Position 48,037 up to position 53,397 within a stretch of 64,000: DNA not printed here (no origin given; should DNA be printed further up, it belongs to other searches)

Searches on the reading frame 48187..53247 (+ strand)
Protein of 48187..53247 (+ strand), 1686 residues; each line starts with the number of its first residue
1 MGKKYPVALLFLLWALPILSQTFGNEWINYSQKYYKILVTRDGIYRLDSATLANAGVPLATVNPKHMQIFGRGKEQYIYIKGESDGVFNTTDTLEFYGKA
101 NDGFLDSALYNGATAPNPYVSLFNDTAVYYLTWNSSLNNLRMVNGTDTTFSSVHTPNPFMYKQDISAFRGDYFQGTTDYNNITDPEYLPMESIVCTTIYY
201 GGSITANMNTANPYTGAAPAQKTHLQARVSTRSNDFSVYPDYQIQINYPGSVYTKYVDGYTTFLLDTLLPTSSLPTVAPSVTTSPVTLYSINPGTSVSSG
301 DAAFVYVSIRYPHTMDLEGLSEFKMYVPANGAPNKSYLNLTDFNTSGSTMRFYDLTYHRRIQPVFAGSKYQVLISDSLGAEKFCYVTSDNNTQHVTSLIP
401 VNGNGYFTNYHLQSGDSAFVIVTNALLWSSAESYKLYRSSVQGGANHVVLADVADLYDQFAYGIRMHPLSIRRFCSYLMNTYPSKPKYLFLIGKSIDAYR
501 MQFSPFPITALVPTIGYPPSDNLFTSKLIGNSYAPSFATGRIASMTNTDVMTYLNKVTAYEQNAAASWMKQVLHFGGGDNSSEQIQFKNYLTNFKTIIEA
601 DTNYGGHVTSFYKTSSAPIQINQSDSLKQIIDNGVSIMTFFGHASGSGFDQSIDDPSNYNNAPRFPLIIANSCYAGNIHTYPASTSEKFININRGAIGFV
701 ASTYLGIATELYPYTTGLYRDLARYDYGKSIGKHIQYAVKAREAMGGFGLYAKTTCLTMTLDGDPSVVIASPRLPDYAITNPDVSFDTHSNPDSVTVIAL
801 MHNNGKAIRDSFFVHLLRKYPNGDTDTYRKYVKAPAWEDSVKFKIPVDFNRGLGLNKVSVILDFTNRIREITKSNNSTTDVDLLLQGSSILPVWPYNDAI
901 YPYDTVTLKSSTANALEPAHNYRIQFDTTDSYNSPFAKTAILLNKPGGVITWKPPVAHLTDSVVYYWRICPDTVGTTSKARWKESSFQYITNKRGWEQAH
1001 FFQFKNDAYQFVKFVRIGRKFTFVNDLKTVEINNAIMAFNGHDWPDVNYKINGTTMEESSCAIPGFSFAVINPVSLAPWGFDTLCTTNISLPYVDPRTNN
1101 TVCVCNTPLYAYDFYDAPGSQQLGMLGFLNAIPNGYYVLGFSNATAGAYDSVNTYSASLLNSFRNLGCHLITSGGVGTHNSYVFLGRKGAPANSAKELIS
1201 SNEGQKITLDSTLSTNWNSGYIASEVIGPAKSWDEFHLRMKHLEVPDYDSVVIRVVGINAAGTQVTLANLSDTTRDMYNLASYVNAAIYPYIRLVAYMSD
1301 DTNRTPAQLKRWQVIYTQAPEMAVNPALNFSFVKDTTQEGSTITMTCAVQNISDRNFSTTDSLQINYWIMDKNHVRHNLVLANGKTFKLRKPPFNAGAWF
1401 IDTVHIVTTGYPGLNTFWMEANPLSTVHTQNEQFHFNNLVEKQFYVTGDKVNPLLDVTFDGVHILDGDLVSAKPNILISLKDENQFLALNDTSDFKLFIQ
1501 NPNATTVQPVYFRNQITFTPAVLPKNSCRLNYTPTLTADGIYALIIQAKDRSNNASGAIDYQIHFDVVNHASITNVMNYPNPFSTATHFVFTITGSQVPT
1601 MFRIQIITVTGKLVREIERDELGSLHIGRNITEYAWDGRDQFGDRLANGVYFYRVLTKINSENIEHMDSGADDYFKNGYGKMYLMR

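Call 24: search_protein_families(library=pfam, proteins=[window:48187-53247:+], max_evalue=0.00001)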
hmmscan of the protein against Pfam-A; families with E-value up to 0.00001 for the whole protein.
window:48187-53247:+ (1686 aa): 1 family
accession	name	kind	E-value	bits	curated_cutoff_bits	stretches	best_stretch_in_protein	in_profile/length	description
PF01364.23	Peptidase_C25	-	8.7e-55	186.9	23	1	419-767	1-372/374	Peptidase family C25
